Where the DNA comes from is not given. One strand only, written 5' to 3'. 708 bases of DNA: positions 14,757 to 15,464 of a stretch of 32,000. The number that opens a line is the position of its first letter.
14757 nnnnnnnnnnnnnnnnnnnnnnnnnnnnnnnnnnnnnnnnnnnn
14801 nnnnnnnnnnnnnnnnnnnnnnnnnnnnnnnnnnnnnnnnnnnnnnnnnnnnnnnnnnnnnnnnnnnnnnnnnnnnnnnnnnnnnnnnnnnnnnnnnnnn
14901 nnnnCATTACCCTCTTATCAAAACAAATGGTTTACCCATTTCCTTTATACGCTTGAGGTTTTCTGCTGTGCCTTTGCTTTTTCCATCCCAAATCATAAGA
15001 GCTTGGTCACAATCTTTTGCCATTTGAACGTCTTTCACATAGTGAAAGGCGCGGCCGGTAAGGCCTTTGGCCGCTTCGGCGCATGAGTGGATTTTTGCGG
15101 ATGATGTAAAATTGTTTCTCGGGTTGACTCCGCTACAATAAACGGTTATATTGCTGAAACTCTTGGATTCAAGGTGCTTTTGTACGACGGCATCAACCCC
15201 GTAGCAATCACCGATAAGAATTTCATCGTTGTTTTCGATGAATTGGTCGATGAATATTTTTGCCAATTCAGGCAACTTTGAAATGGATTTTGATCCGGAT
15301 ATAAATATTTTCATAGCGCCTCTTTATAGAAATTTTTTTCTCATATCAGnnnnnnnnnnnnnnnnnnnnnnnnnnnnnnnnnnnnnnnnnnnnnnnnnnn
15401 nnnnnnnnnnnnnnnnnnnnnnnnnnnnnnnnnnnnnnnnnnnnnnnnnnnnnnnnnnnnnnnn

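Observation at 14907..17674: Tandem classical-AAA ATPase with long unknown N-domain plus a small SLOG/DUF2493-like partner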

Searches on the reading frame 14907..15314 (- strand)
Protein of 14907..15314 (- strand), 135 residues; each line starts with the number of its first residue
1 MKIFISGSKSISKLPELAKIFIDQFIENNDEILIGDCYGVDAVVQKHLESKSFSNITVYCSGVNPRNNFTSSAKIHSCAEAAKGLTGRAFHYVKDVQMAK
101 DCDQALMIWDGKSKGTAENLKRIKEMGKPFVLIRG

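Call 4: search_protein_families(library=pfam, proteins=[window:14907-15314:-], max_evalue=0.1)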
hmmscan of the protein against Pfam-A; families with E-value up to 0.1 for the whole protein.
window:14907-15314:- (135 aa): 0 families

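Call 5: search_protein_families(library=padloc, proteins=[window:14907-15314:-], max_evalue=0.1)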
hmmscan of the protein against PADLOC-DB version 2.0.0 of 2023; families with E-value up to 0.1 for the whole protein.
window:14907-15314:- (135 aa): 0 families

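Call 6: search_protein_families(library=ncbifam, proteins=[window:14907-15314:-], max_evalue=1)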
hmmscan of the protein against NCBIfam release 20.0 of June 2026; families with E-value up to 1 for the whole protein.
window:14907-15314:- (135 aa): 0 families

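Call 8: search_protein_families(library=phrogs, proteins=[window:14907-15314:-], max_evalue=1)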
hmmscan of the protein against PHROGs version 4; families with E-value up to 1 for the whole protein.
window:14907-15314:- (135 aa): 2 families
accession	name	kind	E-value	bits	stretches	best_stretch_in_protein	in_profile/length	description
phrog_289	-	other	1.8e-09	38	1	1-133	23-138/500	GTP-binding domain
phrog_11222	-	unknown function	0.021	15.6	1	86-124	231-269/293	-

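Call 9: search_solved_structures(query=window:14907-15314:-, max_evalue=10, show_alignments=2)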
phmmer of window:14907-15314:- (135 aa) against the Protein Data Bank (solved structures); distinct sequences matched with E-value up to 10: 1.
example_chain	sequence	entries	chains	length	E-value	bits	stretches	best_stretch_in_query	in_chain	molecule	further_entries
6i57_A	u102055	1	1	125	0.75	13.2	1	83-115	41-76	Sperm-associated antigen 1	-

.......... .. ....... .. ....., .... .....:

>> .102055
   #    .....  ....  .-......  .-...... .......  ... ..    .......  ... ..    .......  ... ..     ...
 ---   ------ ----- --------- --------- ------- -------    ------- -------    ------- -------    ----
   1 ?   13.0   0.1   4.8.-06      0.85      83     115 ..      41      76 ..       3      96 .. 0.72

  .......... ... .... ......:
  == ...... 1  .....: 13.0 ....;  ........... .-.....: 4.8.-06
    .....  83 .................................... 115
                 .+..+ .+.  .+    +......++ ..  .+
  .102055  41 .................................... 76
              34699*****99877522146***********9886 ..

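Call 11: find_homologous_proteins(query=window:14907-15314:-, max_evalue=0.001)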
Query window:14907-15314:- (135 aa): 418 proteins with E <= 0.001 among 432 candidates; the best 120 are listed.
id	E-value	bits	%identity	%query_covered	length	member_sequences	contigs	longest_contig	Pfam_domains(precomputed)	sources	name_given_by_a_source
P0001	4.3e-84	297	100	100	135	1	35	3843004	-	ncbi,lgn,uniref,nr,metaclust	ncbi:conserved hypothetical protein [Fibrobacter succinogenes subsp. succinogenes S85]|uniref:Adenin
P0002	8.0e-83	293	98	100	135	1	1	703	-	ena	-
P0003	2.1e-82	291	98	100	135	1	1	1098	-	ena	-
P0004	3.0e-82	291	98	100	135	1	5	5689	-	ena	-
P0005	1.5e-81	289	97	100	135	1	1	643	-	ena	-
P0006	1.5e-81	289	98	100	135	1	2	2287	-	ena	-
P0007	2.1e-81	288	96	100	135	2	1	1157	-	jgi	jgi:adenine-specific DNA-methyltransferase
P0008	2.8e-80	285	96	100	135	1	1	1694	-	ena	-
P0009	9.7e-78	276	92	100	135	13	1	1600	-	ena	-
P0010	3.7e-77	275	92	100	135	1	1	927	-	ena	-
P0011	5.2e-77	274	89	100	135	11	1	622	-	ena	-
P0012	5.1e-76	271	89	100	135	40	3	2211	-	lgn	-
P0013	9.5e-76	270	89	100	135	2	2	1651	-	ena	-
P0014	9.5e-76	270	88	100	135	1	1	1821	-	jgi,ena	-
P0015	1.8e-75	269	90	100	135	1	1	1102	-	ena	-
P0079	3.6e-69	249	80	99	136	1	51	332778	-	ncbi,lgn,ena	-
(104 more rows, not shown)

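Call 13: search_protein_families(library=pfam, proteins=[window:14907-15314:-], max_evalue=10)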
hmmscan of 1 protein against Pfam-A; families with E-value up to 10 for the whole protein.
window:14907-15314:- (135 aa): 0 families

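Call 22: find_encoding_contigs(protein=P0079, flank=8000, max_places=4)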
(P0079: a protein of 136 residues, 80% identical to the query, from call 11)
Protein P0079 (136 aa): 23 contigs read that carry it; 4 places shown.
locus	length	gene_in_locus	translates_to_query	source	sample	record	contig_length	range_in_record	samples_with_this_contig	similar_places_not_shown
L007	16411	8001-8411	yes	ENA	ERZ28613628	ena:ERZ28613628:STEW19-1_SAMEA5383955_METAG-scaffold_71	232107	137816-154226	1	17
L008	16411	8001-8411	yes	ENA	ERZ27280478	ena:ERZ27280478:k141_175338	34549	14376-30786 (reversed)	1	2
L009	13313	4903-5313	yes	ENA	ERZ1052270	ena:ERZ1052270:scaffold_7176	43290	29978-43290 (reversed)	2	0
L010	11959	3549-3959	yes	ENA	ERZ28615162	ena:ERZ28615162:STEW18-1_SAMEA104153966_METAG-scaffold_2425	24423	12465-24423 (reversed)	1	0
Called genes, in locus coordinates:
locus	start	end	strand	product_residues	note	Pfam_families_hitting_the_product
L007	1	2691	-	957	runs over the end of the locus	PF00009:GTP_EFTU (faint), PF01926:MMR_HSR1, PF02421:FeoB_N, PF17910:FeoB_Cyto (weak), PF07670:Gate, PF07664:FeoB_C, PF07670:Gate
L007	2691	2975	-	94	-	PF04023:FeoA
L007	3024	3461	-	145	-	PF01325:Fe_dep_repress, PF02742:Fe_dep_repr_C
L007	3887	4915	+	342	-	PF25583:WCX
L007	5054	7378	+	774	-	PF13521:AAA_28 (faint), PF05673:DUF815 (faint), PF01057:Parvo_NS1 (faint), PF02367:TsaE (faint), PF05496:RuvB_N (faint), PF05970:PIF1 (faint), PF00004:AAA, PF00004:AAA, +12 more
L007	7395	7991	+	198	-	-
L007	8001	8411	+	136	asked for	-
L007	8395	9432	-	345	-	PF10543:ORF6N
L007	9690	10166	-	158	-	-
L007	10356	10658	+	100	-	-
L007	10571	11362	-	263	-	PF13391:HNH_2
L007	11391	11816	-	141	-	-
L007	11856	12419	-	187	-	PF03167:UDG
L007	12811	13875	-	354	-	PF01844:HNH, PF14279:HNH_5 (weak)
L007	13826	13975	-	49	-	-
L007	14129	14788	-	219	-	-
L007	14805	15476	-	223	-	-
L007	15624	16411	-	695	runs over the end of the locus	PF00122:E1-E2_ATPase, PF00702:Hydrolase, PF08282:Hydrolase_3 (weak)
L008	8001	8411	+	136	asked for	-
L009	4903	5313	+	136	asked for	-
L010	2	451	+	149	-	?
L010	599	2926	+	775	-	PF00910:RNA_helicase (faint), PF05673:DUF815 (faint), PF01057:Parvo_NS1 (faint), PF05496:RuvB_N (faint), PF05970:PIF1 (faint), PF06068:TIP49 (faint), PF00004:AAA, PF00004:AAA, +11 more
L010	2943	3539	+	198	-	-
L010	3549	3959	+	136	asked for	-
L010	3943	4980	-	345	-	PF10543:ORF6N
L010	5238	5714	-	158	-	-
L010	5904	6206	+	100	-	-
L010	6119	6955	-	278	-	PF13391:HNH_2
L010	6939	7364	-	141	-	-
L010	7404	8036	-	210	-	PF03167:UDG (weak)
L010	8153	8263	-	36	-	-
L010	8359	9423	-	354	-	PF01844:HNH, PF14279:HNH_5 (weak)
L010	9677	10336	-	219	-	-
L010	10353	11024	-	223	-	-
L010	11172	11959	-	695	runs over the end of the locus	PF00122:E1-E2_ATPase, PF00702:Hydrolase, PF08282:Hydrolase_3 (weak)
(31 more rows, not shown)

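Call 23: predict_structure(alignment_id=A1)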
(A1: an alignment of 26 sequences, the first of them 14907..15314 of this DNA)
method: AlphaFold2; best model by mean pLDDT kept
length: 135 residues; sequences in the alignment: 26
mean_pLDDT: 92.2   pTM: 0.87
mean pLDDT of the five models: 92.2, 91.7, 87.2, 82.5, 80.0
residues with pLDDT >= 90: 106; 70-90: 24; 50-70: 5; < 50: 0
segments of 3 or more residues with pLDDT < 50: none
pLDDT, mean of each block of 10 residues (from residue 1): 94 93 98 90 92 94 77 89 92 94 96 92 98 89
secondary structure, 60 per line:
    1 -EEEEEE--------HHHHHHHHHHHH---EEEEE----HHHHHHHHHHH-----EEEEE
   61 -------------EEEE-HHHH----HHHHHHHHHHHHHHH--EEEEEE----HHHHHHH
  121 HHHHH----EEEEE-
elements in order: E2-7 H16-27 E31-35 H40-50 E56-60 E74-77 H79-82 H87-101 E104-109 H114-125 E130-134

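Call 24: search_protein_representatives(alignment_id=A1)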
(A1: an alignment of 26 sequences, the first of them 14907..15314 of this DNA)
Query: 26 sequences, 135 profile positions. Proteins with E-value up to 0.001 (for the whole library): 1717; up to 1e-10: 812; up to 1e-30: 14. The best 150 are listed.
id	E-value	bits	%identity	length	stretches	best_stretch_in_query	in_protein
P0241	4.4e-47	175.9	-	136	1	2-134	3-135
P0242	6.1e-40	152.8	-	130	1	1-132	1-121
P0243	6.6e-39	149.5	-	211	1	1-133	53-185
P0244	3.5e-38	147.1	-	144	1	2-131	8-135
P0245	3.0e-35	137.6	-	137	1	1-133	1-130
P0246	6.8e-35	136.5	-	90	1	37-108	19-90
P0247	8.1e-35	136.2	-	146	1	1-132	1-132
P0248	8.6e-35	136.1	-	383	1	1-127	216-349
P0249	2.9e-33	131.2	-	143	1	2-133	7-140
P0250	5.0e-33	130.4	-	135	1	3-134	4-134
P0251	2.0e-31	125.3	-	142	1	1-133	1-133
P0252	2.5e-31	124.9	-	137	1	2-133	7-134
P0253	5.2e-31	123.9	-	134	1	1-132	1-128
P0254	6.4e-31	123.6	-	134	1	1-131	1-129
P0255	1.2e-30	122.7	-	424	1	2-132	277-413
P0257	4.2e-30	121.0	-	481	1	1-135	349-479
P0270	6.3e-28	113.9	-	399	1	1-132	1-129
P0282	4.1e-27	111.3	-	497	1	2-131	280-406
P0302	1.0e-25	106.8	-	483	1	1-133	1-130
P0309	1.7e-25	106.1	-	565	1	3-134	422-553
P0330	1.1e-24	103.4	-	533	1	2-130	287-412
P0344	3.0e-24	102.0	-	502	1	1-127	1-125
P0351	6.2e-24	101.0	-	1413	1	3-134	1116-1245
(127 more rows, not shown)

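Call 26: search_protein_families(library=pfam, proteins=[P0248, P0255, P0257, P0270, P0282, P0302, P0309, P0330, P0351, P0344], max_evalue=0.01)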
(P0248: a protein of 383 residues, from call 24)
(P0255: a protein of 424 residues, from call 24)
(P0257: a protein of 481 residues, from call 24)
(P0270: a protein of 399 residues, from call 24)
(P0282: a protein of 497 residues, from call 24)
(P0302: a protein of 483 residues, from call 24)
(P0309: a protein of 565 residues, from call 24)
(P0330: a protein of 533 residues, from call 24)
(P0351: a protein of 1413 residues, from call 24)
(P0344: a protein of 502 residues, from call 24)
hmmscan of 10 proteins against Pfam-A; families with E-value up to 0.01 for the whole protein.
P0248 (383 aa): 0 families

P0255 (424 aa): 0 families

P0257 (481 aa): 0 families

P0270 (399 aa): 1 family
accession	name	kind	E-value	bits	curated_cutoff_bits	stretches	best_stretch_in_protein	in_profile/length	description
PF23763.2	Beta-barrel_GLAA-B_I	-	0.0088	16.7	28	0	190-213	17-40/95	GLAA-B beta-barrel domain I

P0282 (497 aa): 0 families

P0302 (483 aa): 0 families

P0309 (565 aa): 0 families

P0330 (533 aa): 0 families

P0351 (1413 aa): 1 family
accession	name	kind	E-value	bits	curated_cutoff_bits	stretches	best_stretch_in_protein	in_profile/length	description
PF00075.30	RNase_H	-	9.4e-15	55.5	25.8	1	1271-1408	2-138/141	RNase H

P0344 (502 aa): 0 families

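Call 27: fold_search(model_id=the predicted structure, library=pdb)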
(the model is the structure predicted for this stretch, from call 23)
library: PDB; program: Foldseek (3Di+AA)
matches with E <= 10: 1251; with E <= 0.001: 8
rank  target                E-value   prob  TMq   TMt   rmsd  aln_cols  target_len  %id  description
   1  8zva                  5.3e-05  1.00  0.69  0.33   4.2       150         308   15  structure of ShosA from E.coli APEC O1 (released 2025-04-09)
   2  4ljl_A                1.8e-04  1.00  0.69  0.44   3.9       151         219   16  Structural insights into the unique single-stranded DNA binding mode of DNA processing protein A from Helicobacter pyl (released 2014-01-01)
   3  4ljk_G                2.6e-04  1.00  0.71  0.47   3.5       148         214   17  Structural insights into the unique single-stranded DNA binding mode of DNA processing protein A from Helicobacter pyl (released 2014-01-01)
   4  5mll_A                2.9e-04  1.00  0.72  0.47   3.5       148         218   18  Structure of HpDprA at 1.9 Angstroms resolution (released 2017-12-20)
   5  4ljr_A                3.6e-04  1.00  0.71  0.48   3.6       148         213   17  Structural insights into the unique single-stranded DNA binding mode of DNA processing protein A from Helicobacter pyl (released 2014-01-01)
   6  4ljk_B                3.6e-04  1.00  0.72  0.47   3.5       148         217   18  Structural insights into the unique single-stranded DNA binding mode of DNA processing protein A from Helicobacter pyl (released 2014-01-01)
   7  2nx2                  4.3e-04  1.00  0.64  0.50   5.6       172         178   17  Crystal structure of protein ypsA from Bacillus subtilis, Pfam DUF1273 (released 2006-12-19)
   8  4ljk_D                7.6e-04  1.00  0.67  0.44   4.4       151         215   12  Structural insights into the unique single-stranded DNA binding mode of DNA processing protein A from Helicobacter pyl (released 2014-01-01)
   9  4ljk_F                1.1e-03  1.00  0.71  0.46   3.5       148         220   17  Structural insights into the unique single-stranded DNA binding mode of DNA processing protein A from Helicobacter pyl (released 2014-01-01)
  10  3maj                  1.2e-03  1.00  0.68  0.29   3.8       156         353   12  Crystal structure of putative DNA processing protein DprA from Rhodopseudomonas palustris CGA009 (released 2010-05-12)
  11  5mll_B                1.5e-03  1.00  0.66  0.44   3.8       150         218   17  Structure of HpDprA at 1.9 Angstroms resolution (released 2017-12-20)
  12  8pqr_D                1.5e-03  0.99  0.35  0.32   8.2       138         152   12  Nucleoside 2'deoxyribosyltransferase from Chroococcidiopsis thermalis PCC 7203 WT bound to DAD_Immucillin-H (released 2024-02-21)
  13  3uqz_A                1.6e-03  1.00  0.70  0.37   4.0       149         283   14  X-ray structure of DNA processing protein A (DprA) from Streptococcus pneumoniae (released 2012-08-29)
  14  3uqz_C                2.4e-03  1.00  0.72  0.37   3.9       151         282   14  X-ray structure of DNA processing protein A (DprA) from Streptococcus pneumoniae (released 2012-08-29)
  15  4ljk_A                3.5e-03  1.00  0.71  0.47   3.5       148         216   17  Structural insights into the unique single-stranded DNA binding mode of DNA processing protein A from Helicobacter pyl (released 2014-01-01)
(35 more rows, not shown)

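Call 34: search_protein_families(library=pfam, proteins=[L007:7395-7991:+], max_evalue=0.05)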
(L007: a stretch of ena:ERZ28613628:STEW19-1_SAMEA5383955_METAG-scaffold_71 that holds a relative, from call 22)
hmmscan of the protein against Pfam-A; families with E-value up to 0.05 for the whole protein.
L007:7395-7991:+ (198 aa): 1 family
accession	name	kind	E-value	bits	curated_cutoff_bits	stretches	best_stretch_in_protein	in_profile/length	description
PF00561.26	Abhydrolase_1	-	0.01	16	25.8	0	65-125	40-106/245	alpha/beta hydrolase fold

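Call 48: search_protein_families(library=pfam, alignment_id=A4, max_evalue=0.01)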
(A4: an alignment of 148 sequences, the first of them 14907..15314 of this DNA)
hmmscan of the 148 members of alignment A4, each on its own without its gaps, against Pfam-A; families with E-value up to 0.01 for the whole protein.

A. member 1, window:14907-15314:- (135 aa): 0 families

B. families by the number of members that match (of 148 scanned): 15 families
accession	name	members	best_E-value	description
PF05014.21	Nuc_deoxyrib_tr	6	2.3e-05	Nucleoside 2-deoxyribosyltransferase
PF10686.14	YAcAr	6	5.9e-05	YspA, cpYpsA-related SLOG family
PF02481.21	DNA_processg_A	3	0.0017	DNA recombination-mediator protein A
PF21716.3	dnstrm_HI1420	2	3.9e-18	Probable addiction module antidote protein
PF08503.15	DapH_N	2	0.00079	Tetrahydrodipicolinate succinyltransferase N-terminal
PF01885.22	PTS_2-RNA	1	2.1e-43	RNA 2'-phosphotransferase, Tpt1 / KptA family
PF06908.16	YpsA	1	2.9e-21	YspA SLOG family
PF20274.4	cREC_REC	1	8.6e-19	Cyclic-phosphate processing Receiver domain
PF00075.30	RNase_H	1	9.4e-15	RNase H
PF14190.11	DUF4313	1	1.3e-12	Domain of unknown function (DUF4313)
PF14400.11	Transglut_i_TM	1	0.00078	Inactive transglutaminase fused to 7 transmembrane helices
PF12781.13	AAA_9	1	0.0013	ATP-binding dynein motor region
PF07889.17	DUF1664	1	0.0021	Protein of unknown function (DUF1664)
PF23763.2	Beta-barrel_GLAA-B_I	1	0.0088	GLAA-B beta-barrel domain I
PF00862.26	GT-B_Sucrose_synth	1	0.0092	Sucrose synthase first GT-B domain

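Call 52: search_protein_families(library=padloc, proteins=[L007:3887-4915:+, L007:7395-7991:+], max_evalue=0.01)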
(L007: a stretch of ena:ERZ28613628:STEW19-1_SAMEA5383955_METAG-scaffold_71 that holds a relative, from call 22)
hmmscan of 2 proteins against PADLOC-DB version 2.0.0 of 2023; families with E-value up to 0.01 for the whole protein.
L007:3887-4915:+ (342 aa): 3 families
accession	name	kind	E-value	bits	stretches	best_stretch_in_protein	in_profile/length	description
PDLC01652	WYL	-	2.8e-22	77.8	1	147-326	10-155/162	"CAS-I,CAS-II,CAS-III,CAS-IV,CAS-V,CAS-VI; associated_signaling"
PDLC01457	WYL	-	2.2e-16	58.2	1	9-321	5-229/229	"CAS-I,CAS-II,CAS-III,CAS-IV,CAS-V,CAS-VI; associated_signaling"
PDLC01766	Cas3c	-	1.6e-11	41.2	1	5-327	5-307/1009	-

L007:7395-7991:+ (198 aa): 0 families

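Call 57: search_dna_similar(query=window:14907-15314:-, collection=phages, mode=protein, max_evalue=0.001, max_rows=25)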
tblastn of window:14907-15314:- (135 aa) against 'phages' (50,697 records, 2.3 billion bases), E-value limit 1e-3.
Records with a match: 12; places in all: 12; records where one place covers at least 80% of the query: 0.
Best place of each record, by identity: <60% 12.
By first word of the organism name: Erwinia 7; Aeromonas 2; Maribacter 1; phage 1; Salmonella 1.
By host as written in the record: - 3; Erwinia amylovora 2; Erwinia amylovora strain Ea17-1-1 2; Aeromonas veronii 2; Maribacter halichondriae 1; Erwinia amylovora Ea 1/79 (DSM17948) 1; Salmonella sp. 1.
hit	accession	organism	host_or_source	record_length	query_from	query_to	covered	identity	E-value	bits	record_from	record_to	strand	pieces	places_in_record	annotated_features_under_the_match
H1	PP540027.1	Maribacter phage Panino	Maribacter halichondriae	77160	27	132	79%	28.3%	5e-5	47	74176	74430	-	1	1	GTP-binding domain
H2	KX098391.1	Erwinia phage vB_EamP_Gutmeister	Erwinia amylovora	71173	75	134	44%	43.3%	6e-7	52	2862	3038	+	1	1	putative DNA processing chain A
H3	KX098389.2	Erwinia phage vB_EamP_Frozen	blossoms and branches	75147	75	134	44%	43.3%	6e-7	52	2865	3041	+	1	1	putative DNA processing chain A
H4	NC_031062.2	Erwinia phage vB_EamP_Frozen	blossoms and branches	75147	75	134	44%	43.3%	6e-7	52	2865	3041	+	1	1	GTP-binding domain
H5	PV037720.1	Erwinia phage Tellus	Erwinia amylovora Ea 1/79 (DSM17948)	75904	84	134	38%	47.1%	4e-7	53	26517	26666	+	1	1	GTP-binding domain protein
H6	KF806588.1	Erwinia phage Ea9-2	Erwinia amylovora strain Ea17-1-1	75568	84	134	38%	47.1%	5e-7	53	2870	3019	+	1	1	hypothetical protein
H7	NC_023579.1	Erwinia phage Ea9-2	Erwinia amylovora strain Ea17-1-1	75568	84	134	38%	47.1%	5e-7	53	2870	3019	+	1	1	GTP-binding domain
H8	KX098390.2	Erwinia phage vB_EamP_Rexella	Erwinia amylovora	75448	84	134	38%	47.1%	9e-7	52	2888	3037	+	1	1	putative DNA processing chain A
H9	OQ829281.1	phage PKM.Lu.22.1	-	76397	87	129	32%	39.5%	3e-4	45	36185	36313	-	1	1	hypothetical protein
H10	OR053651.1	Salmonella phage PKM.Hi.22.6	Salmonella sp.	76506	87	129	32%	39.5%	3e-4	45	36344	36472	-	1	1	hypothetical protein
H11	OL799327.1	Aeromonas phage BUCT695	Aeromonas veronii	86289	87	134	36%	33.3%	7e-4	44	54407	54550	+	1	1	DNA recombination-mediator protein A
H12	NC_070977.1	Aeromonas phage BUCT695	Aeromonas veronii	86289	87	134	36%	33.3%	7e-4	44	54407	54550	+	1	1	DNA recombination-mediator protein A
